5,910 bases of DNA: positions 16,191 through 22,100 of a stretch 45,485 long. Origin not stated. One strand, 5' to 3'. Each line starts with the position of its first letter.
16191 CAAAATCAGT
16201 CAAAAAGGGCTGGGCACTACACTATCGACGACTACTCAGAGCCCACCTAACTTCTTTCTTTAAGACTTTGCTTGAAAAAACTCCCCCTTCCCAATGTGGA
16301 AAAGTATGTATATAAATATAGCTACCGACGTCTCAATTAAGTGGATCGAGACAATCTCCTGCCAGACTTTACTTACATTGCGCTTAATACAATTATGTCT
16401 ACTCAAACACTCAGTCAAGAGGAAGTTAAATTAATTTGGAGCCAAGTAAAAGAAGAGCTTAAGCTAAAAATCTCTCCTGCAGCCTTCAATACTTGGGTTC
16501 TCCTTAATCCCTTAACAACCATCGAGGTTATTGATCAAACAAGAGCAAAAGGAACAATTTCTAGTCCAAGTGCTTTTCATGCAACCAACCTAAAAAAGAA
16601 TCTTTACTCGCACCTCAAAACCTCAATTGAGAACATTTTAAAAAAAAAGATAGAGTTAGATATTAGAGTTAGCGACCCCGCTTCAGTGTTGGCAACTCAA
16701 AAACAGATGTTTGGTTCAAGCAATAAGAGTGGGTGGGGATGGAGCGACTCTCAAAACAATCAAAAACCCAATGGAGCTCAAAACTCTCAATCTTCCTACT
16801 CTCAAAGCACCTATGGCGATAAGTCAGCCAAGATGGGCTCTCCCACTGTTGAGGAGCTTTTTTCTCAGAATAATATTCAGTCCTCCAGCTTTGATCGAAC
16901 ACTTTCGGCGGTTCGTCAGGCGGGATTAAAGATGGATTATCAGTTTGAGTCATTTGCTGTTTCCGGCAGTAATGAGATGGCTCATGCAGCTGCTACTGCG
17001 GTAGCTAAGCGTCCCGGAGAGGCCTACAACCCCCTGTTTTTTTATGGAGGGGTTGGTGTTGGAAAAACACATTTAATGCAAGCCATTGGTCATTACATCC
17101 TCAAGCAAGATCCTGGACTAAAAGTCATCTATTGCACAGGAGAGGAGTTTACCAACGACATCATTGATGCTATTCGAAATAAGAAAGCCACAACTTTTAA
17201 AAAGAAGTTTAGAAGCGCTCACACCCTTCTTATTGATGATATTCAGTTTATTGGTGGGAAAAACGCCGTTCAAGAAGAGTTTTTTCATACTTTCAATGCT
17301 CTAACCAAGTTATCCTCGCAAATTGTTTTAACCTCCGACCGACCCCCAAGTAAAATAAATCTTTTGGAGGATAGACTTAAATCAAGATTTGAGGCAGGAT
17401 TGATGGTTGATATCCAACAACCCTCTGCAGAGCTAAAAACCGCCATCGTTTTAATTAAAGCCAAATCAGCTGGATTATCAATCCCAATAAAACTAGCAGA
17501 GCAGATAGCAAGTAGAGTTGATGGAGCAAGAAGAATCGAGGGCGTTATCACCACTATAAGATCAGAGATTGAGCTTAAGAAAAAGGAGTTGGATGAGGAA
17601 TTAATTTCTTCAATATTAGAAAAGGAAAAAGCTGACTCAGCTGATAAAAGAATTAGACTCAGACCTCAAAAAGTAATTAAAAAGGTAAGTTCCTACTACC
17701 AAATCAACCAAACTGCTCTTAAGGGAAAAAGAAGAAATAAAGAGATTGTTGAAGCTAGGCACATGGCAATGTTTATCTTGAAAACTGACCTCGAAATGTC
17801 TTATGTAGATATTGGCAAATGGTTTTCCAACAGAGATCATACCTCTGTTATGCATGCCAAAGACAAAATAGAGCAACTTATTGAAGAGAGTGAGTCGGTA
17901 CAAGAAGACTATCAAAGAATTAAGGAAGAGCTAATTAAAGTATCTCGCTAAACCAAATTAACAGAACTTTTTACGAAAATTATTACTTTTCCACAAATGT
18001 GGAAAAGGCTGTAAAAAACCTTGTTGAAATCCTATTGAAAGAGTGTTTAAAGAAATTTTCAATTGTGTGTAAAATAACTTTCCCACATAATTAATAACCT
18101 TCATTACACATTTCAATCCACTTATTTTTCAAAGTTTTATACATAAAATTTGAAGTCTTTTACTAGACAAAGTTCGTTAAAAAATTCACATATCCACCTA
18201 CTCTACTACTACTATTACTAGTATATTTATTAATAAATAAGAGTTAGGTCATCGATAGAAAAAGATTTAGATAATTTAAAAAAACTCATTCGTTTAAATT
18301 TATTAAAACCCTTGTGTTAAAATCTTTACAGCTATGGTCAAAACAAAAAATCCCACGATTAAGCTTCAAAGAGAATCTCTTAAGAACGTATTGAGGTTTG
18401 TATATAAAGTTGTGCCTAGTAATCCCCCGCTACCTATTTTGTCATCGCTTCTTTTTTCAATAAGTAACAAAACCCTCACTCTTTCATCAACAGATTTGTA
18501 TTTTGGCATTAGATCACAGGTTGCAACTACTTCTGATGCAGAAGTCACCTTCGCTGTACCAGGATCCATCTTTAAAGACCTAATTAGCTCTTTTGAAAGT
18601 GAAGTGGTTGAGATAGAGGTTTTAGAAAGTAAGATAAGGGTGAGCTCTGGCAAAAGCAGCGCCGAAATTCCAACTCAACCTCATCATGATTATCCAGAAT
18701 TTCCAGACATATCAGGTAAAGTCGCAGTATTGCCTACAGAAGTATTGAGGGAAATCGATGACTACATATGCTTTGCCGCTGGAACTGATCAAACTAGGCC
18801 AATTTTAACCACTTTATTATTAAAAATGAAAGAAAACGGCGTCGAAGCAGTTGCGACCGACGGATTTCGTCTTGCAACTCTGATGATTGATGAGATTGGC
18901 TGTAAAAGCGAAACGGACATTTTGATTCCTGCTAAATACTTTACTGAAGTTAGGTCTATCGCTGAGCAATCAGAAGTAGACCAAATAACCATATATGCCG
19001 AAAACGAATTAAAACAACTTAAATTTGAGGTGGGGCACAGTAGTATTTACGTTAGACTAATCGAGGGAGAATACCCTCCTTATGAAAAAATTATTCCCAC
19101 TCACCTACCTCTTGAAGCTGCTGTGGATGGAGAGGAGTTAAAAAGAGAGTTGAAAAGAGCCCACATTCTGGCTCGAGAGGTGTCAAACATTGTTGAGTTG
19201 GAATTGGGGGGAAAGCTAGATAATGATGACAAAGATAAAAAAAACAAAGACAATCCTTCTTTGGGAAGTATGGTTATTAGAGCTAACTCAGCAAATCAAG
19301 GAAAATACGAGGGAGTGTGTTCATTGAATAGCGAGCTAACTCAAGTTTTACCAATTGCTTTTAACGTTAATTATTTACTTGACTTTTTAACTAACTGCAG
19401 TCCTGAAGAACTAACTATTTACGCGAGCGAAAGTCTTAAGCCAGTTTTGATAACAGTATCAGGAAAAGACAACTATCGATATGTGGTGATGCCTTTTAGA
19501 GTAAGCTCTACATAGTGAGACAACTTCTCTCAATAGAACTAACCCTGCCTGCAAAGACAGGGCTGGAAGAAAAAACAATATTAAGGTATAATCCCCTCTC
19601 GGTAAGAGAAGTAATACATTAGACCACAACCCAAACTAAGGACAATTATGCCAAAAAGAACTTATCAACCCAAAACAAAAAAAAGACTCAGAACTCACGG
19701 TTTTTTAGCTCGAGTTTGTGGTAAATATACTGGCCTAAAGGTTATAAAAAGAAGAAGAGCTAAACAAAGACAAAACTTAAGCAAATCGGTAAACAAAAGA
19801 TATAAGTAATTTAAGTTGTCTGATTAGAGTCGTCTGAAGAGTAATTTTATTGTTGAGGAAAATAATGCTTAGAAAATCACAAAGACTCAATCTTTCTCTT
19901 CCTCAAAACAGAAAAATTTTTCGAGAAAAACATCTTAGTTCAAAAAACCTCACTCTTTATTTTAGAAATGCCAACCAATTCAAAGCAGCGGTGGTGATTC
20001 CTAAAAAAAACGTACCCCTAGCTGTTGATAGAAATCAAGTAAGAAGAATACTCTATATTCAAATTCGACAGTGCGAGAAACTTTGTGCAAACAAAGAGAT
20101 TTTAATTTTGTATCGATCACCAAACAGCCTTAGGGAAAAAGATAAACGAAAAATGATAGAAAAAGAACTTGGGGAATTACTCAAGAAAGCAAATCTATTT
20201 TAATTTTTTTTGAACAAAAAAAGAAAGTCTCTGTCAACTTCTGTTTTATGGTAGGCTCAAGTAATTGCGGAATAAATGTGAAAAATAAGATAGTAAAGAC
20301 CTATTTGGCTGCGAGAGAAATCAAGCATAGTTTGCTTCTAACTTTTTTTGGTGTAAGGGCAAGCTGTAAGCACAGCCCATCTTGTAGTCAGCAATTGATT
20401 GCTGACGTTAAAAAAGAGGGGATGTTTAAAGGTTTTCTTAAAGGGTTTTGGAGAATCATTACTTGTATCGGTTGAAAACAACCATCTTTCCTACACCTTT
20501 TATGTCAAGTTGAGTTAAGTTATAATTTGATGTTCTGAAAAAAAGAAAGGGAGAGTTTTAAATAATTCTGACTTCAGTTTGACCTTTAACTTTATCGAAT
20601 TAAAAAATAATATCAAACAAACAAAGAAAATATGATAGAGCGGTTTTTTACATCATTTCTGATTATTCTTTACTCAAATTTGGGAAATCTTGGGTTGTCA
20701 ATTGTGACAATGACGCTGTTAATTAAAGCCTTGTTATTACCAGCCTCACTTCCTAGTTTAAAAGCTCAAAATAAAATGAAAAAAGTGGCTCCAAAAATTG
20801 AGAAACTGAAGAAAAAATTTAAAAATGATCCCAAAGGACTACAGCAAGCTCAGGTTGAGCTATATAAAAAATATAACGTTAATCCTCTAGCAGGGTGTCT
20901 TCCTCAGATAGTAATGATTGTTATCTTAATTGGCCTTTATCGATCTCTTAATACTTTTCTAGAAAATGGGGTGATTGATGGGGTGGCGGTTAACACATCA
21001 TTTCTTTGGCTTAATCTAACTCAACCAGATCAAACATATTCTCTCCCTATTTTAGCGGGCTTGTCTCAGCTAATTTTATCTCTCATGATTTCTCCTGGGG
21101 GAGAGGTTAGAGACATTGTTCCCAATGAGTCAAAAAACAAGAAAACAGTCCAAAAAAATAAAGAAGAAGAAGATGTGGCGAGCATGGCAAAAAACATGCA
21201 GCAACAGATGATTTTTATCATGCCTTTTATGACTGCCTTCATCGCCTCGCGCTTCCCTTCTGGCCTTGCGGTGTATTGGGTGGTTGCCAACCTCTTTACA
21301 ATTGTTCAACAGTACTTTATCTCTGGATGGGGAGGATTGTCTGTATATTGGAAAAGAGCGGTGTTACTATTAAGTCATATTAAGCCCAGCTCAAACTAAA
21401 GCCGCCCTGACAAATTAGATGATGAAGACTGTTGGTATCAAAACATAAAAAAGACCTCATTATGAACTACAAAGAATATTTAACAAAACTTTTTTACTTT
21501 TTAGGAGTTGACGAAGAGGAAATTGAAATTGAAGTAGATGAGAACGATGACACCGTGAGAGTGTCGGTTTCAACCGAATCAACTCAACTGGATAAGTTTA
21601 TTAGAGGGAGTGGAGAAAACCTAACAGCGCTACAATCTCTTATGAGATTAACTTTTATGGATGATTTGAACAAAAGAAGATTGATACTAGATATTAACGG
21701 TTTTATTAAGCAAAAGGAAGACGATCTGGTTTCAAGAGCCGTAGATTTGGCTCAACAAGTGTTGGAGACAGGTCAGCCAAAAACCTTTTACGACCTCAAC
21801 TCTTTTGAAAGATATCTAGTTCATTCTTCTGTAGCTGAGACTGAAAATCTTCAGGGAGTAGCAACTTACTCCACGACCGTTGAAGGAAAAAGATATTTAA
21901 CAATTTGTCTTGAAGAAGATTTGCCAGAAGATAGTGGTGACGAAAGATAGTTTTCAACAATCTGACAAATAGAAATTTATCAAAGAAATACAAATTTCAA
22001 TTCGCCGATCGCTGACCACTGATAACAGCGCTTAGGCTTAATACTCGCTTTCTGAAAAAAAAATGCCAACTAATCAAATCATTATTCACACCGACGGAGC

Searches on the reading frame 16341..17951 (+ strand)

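Call 5: search_protein_families(library=pfam, proteins=[window:16341-17951:+], max_evalue=0.001)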
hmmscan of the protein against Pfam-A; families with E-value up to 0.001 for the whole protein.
window:16341-17951:+ (536 aa): 5 families
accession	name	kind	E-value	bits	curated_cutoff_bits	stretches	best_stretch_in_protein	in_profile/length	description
PF00308.24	Bac_DnaA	-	8.4e-65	218.3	23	1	196-357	1-162/162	Bacterial DnaA ATPAse domain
PF08299.17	Bac_DnaA_C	-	3.1e-22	78.8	31.5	1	442-510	1-69/69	Bacterial dnaA protein helix-turn-helix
PF01695.23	IstB_IS21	-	2.9e-08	33.9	24.1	1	186-335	48-195/238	IstB-like ATP binding protein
PF00004.35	AAA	-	6.8e-08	33.5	21.2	1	233-352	2-129/131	ATPase family associated with various cellular activities (AAA)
PF11638.13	DnaA_N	-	9.8e-05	22.4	24.6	1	32-96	3-63/65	DnaA N-terminal domain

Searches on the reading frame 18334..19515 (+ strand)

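Call 5: search_protein_families(library=pfam, proteins=[window:18334-19515:+], max_evalue=0.001)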
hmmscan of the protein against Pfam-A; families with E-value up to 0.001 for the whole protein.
window:18334-19515:+ (393 aa): 3 families
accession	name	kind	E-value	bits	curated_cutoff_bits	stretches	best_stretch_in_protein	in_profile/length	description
PF02767.21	DNA_pol3_beta_2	-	8.5e-25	87.7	27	2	133-248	2-115/116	DNA polymerase III beta subunit, central domain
PF00712.24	DNA_pol3_beta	-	1.5e-24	86.9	24.4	1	10-123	4-119/120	DNA polymerase III beta subunit, N-terminal domain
PF02768.20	DNA_pol3_beta_3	-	5.4e-14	52.5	27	1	252-389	2-121/121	DNA polymerase III beta subunit, C-terminal domain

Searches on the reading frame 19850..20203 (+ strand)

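Call 6: search_protein_families(library=pfam, proteins=[window:19850-20203:+], max_evalue=0.001)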
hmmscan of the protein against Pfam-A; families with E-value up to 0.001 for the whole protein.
window:19850-20203:+ (117 aa): 1 family
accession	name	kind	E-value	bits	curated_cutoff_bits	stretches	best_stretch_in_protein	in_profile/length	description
PF00825.24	Ribonuclease_P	-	9.7e-11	42.1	22.3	1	23-114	16-108/109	Ribonuclease P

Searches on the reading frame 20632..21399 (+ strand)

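Call 6: search_protein_families(library=pfam, proteins=[window:20632-21399:+], max_evalue=0.001)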
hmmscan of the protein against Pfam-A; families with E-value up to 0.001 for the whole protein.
window:20632-21399:+ (255 aa): 2 families
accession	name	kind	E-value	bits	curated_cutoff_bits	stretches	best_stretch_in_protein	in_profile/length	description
PF02096.25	60KD_IMP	-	4.3e-48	163.8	35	1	21-230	2-161/163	60Kd inner membrane protein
PF01956.21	EMC3_TMCO1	-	0.00011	22.4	27.1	0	44-115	45-117/169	Integral membrane protein EMC3/TMCO1-like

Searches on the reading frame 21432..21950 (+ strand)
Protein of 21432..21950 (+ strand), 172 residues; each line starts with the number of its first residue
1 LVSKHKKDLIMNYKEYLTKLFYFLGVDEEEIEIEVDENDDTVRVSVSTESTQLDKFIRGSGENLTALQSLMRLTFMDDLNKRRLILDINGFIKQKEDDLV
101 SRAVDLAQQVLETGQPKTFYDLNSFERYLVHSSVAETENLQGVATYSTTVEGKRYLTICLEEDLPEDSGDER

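Call 6: search_protein_families(library=pfam, proteins=[window:21432-21950:+], max_evalue=0.001)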
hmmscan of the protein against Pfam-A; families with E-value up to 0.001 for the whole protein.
window:21432-21950:+ (172 aa): 2 families
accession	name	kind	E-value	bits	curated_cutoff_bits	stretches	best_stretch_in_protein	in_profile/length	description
PF01424.28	R3H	-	1.2e-06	28.9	26.8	1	103-159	7-59/60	R3H domain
PF13083.13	KH_KhpA-B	-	0.00023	21.5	32.1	1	15-78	2-65/73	KhpA/KhpB, KH domain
